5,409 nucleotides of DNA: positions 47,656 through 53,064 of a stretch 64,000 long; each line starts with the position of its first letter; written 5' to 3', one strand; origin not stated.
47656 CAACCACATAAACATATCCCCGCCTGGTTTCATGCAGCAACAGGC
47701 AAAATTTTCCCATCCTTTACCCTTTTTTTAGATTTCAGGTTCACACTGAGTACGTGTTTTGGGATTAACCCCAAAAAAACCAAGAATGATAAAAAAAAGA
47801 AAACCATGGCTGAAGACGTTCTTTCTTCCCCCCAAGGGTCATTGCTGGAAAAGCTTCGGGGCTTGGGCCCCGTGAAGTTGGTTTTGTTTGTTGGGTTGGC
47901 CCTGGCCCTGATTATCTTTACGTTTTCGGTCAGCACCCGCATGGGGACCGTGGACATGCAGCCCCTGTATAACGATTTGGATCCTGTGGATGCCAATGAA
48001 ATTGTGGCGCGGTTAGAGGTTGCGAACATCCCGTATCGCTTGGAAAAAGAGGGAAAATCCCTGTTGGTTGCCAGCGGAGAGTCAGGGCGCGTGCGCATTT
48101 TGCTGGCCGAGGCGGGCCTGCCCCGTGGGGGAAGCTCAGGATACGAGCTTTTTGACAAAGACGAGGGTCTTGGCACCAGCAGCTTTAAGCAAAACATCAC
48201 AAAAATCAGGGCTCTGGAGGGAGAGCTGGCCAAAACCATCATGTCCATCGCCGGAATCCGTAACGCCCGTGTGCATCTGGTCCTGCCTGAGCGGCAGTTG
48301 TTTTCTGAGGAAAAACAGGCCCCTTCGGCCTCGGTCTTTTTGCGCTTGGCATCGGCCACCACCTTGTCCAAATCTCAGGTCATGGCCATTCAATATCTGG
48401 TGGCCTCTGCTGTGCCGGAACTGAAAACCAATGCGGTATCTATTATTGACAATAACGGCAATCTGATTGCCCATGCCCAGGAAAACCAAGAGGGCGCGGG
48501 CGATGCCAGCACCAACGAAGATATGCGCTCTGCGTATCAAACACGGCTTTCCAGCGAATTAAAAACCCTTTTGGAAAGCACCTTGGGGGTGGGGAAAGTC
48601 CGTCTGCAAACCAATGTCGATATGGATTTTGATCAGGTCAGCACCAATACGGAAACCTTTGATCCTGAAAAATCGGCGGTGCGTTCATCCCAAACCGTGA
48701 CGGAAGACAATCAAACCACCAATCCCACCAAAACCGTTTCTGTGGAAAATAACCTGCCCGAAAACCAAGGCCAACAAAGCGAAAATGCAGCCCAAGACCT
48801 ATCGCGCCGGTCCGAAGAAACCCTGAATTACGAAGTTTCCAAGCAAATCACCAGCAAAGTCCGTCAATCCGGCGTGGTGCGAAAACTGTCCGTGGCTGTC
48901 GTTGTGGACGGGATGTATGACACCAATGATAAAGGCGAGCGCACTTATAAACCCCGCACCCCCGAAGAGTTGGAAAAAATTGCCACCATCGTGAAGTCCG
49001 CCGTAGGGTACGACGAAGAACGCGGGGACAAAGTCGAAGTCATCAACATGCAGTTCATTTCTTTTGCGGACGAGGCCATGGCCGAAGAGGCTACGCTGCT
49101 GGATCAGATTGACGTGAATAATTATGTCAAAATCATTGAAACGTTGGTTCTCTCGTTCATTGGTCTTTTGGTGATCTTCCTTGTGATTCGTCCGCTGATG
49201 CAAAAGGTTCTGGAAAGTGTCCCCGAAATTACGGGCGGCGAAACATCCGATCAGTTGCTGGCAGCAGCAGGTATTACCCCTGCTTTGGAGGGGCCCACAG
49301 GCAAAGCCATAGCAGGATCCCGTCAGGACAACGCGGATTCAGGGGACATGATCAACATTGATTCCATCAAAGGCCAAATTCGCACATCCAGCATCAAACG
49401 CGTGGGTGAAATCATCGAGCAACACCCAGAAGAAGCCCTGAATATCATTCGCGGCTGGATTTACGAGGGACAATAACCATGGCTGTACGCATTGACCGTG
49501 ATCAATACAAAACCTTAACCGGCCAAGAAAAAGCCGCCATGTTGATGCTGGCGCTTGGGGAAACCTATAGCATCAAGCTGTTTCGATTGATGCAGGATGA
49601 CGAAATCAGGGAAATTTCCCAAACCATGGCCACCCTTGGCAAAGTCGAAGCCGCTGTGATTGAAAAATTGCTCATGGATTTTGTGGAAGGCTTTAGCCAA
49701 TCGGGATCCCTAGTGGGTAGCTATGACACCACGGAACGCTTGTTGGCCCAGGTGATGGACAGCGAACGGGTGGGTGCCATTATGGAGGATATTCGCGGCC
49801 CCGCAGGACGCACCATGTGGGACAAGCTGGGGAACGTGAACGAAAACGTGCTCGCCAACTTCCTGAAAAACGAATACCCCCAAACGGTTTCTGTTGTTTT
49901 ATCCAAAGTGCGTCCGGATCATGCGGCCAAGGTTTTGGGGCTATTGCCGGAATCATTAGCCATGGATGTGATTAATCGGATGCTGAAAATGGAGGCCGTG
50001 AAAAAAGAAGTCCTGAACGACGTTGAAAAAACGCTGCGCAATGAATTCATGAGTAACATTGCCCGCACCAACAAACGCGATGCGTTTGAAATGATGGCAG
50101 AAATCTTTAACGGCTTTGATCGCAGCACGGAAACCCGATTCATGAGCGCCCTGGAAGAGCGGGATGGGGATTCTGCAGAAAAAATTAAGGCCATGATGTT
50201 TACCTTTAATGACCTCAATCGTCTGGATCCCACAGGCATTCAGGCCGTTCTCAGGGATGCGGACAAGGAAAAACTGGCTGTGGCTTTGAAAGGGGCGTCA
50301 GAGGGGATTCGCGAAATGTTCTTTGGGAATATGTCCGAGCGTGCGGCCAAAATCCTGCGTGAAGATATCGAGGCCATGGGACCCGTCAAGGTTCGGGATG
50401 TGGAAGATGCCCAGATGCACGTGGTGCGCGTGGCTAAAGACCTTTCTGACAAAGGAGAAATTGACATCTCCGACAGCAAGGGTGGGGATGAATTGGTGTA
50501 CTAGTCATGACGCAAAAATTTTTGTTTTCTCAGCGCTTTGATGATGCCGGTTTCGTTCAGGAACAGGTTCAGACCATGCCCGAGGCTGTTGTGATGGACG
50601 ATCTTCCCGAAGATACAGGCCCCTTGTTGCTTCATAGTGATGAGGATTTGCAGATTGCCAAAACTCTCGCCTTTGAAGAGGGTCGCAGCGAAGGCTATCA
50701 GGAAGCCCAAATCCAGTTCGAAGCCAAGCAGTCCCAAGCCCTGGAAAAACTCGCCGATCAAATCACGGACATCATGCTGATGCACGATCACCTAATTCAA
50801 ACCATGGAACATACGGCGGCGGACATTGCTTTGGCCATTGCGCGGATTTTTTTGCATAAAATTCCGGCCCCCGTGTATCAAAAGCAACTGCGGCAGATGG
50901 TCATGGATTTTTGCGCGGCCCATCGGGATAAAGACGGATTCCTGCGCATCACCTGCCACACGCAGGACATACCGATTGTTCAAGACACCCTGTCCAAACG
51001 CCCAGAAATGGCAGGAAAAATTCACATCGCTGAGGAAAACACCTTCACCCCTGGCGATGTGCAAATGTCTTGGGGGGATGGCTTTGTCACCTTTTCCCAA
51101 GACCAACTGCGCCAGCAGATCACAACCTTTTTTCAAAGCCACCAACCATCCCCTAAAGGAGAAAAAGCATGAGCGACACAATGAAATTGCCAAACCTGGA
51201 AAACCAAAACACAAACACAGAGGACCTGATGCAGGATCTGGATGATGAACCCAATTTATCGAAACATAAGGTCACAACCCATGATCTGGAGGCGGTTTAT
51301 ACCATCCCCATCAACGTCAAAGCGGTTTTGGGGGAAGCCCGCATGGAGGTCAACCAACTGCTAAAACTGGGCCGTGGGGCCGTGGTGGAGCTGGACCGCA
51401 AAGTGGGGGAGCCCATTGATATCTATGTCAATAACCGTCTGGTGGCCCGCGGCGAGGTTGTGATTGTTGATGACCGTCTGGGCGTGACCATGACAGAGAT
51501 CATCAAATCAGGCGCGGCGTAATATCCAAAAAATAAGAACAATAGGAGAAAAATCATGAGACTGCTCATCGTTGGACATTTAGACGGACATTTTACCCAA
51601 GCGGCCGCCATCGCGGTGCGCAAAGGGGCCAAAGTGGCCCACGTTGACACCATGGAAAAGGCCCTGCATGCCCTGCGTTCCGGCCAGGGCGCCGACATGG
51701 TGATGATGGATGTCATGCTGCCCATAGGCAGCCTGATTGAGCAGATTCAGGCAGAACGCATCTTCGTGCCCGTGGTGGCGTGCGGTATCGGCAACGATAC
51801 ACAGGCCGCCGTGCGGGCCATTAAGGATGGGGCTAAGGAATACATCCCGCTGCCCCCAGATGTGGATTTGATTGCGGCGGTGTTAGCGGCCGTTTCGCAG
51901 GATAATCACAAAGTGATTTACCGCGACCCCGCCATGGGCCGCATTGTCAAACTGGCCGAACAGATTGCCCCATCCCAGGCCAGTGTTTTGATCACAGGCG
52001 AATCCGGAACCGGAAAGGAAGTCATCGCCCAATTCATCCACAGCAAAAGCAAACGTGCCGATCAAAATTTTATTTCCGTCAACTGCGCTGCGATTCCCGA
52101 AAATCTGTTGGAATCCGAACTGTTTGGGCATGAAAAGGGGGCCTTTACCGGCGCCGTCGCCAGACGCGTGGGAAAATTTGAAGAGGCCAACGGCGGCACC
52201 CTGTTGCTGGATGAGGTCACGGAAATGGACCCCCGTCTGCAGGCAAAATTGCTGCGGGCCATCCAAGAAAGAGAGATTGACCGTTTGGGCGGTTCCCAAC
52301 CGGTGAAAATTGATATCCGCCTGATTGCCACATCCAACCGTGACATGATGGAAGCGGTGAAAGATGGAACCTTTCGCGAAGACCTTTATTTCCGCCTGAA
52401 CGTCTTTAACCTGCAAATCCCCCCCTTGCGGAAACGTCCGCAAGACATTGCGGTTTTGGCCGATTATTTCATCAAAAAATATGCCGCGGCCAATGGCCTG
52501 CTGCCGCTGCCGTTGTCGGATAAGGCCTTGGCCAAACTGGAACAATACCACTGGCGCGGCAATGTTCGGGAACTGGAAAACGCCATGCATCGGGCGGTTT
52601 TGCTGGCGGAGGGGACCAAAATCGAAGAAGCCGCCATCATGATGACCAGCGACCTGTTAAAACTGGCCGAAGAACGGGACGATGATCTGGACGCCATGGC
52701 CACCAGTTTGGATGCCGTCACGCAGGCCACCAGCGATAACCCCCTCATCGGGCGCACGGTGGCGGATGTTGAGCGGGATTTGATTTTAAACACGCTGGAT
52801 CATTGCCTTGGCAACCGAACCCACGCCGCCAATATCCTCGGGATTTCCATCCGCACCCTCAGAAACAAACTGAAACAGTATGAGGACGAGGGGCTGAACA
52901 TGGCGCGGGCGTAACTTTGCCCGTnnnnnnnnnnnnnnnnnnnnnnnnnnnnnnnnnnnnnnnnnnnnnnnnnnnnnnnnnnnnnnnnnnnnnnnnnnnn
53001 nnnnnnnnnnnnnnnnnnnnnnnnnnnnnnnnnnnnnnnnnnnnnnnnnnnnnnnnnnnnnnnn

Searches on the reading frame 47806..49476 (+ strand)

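Call 25: search_protein_families(library=pfam, proteins=[window:47806-49476:+], max_evalue=0.0001)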
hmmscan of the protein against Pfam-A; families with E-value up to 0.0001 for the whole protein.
window:47806-49476:+ (556 aa): 2 families
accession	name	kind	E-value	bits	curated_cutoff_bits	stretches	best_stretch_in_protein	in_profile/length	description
PF01514.23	YscJ_FliF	-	3.2e-62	210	24.4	1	49-221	4-177/179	Secretory protein of YscJ/FliF family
PF08345.17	YscJ_FliF_C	-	1.7e-42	145.8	23.8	1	256-417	1-147/147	Flagellar M-ring protein C-terminal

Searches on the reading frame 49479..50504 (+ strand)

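Call 25: search_protein_families(library=pfam, proteins=[window:49479-50504:+], max_evalue=0.0001)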
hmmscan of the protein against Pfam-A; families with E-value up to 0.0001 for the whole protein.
window:49479-50504:+ (341 aa): 4 families
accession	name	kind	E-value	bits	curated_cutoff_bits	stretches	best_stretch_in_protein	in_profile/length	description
PF01706.21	FliG_C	-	1.9e-42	144.3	23.3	1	224-330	2-108/108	FliG C-terminal domain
PF14842.11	FliG_N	-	4e-29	101.7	25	1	12-114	1-104/104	FliG N-terminal domain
PF14841.11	FliG_M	-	2.2e-27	95.5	25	1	123-195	2-74/76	FliG middle domain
PF03448.22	MgtE_N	-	1.8e-07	32.1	25.9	0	117-170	34-87/102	MgtE intracellular N domain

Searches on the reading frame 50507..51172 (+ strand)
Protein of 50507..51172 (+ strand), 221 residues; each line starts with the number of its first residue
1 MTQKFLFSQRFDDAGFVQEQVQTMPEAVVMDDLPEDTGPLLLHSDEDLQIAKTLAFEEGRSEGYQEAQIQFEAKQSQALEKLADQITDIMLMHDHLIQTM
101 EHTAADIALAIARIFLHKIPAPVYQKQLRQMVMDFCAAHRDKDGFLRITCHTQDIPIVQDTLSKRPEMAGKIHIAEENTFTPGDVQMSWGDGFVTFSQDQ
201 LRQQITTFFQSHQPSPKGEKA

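Call 25: search_protein_families(library=pfam, proteins=[window:50507-51172:+], max_evalue=0.0001)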
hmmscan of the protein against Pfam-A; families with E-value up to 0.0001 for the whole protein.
window:50507-51172:+ (221 aa): 0 families

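Call 37: search_protein_families(library=pfam, proteins=[window:50507-51172:+], max_evalue=0.01)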
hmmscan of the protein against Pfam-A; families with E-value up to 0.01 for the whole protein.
window:50507-51172:+ (221 aa): 1 family
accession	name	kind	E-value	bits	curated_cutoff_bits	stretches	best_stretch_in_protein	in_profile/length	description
PF02108.21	FliH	-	0.00011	22.5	24.1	1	77-191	2-114/128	Flagellar assembly protein FliH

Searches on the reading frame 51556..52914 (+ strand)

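Call 25: search_protein_families(library=pfam, proteins=[window:51556-52914:+], max_evalue=0.0001)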
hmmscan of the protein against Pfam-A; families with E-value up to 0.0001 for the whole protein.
window:51556-52914:+ (452 aa): 8 families
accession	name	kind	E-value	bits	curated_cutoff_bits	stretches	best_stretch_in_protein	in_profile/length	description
PF00158.32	Sigma54_activat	-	2e-71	239.5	20.2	1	121-286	2-167/168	Sigma-54 interaction domain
PF14532.12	Sigma54_activ_2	-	3.4e-23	82.8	25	1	126-291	6-138/138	Sigma-54 interaction domain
PF25601.1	AAA_lid_14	-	1e-20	73.8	27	1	292-361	1-70/87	AAA+ ATPase lid domain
PF02954.25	HTH_8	-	6.1e-16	58.3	22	1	402-442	2-42/42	Bacterial regulatory protein, Fis family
PF07728.20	AAA_5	-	5.6e-09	36.6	22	1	144-264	2-125/139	AAA domain (dynein-related subfamily)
PF00072.30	Response_reg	-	1.5e-06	28.7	30.2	1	22-104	20-104/111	Response regulator receiver domain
PF07726.17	AAA_3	-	5.2e-05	23.6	27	0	144-262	2-112/131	ATPase family associated with various cellular activities (AAA)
PF13191.12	AAA_16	-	6.8e-05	23.9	32.6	0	120-239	2-123/167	AAA ATPase domain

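Call 39: search_protein_families(library=ncbifam, proteins=[window:51556-52914:+], max_evalue=0.001)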
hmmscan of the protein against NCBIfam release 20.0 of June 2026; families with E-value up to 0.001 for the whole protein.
window:51556-52914:+ (452 aa): 33 families (the best 25 are shown)
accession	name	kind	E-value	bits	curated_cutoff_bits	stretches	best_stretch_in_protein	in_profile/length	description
NF050807.1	TransRegFlbDCaul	equivalog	6.9e-229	760.3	750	1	1-450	1-446/454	sigma-54-dependent transcriptional regulator FlbD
NF008469.0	PRK11361.1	equivalog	2.5e-111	372.6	714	1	3-443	7-455/461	acetoacetate metabolism transcriptional regulator AtoC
TIGR01817.1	nifA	equivalog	2.2e-108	363.3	528.85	1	115-443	193-528/534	nif-specific transcriptional activator NifA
TIGR01818.1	ntrC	equivalog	6.7e-106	354.8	558.6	1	22-441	20-462/463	nitrogen regulation protein NR(I)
NF003451.0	PRK05022.1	equivalog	3e-101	339.7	476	1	113-436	185-502/512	nitric oxide reductase transcriptional regulator NorR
NF041552.1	TF_PrdR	equivalog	2.8e-99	333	795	1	113-443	262-577/577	sigma-54 dependent transcriptional regulator PrdR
NF038308.1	RNA_repair_RtcR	equivalog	4.7e-99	332.6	650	1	111-450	173-525/530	RNA repair transcriptional activator RtcR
TIGR02915.1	PEP_resp_reg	equivalog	4.1e-98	329.1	502.6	1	82-443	85-443/445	PEP-CTERM-box response regulator transcription factor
NF007689.0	PRK10365.1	equivalog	3.9e-93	312.6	760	1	6-440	11-440/441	sigma-54-dependent response regulator transcription factor ZraR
NF041946.1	LuxO_transreg_Vib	equivalog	3.3e-88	296.5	800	1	26-444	22-462/463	quorum-sensing sigma-54 dependent transcriptional regulator LuxO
NF041906.1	V4R_TF_MobR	exception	1.2e-86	291.4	999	1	124-442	238-544/544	phenol degradation transcriptional regulator MobR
NF049963.1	RespRegFlgRCampy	domain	1.4e-86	291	750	1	111-378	127-394/429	fla regulon two-component system response regulator FlgR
TIGR02329.1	propionate_PrpR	equivalog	1.7e-84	284.3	499.2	1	119-440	213-525/526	propionate catabolism operon regulatory protein PrpR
NF008176.1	PRK10923.1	equivalog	3.4e-84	283.1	620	1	23-441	26-465/469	nitrogen regulation protein NR(I)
TIGR02974.1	phageshock_pspF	equivalog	8.5e-83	278.3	443.55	1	124-442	5-336/336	phage shock protein operon transcriptional activator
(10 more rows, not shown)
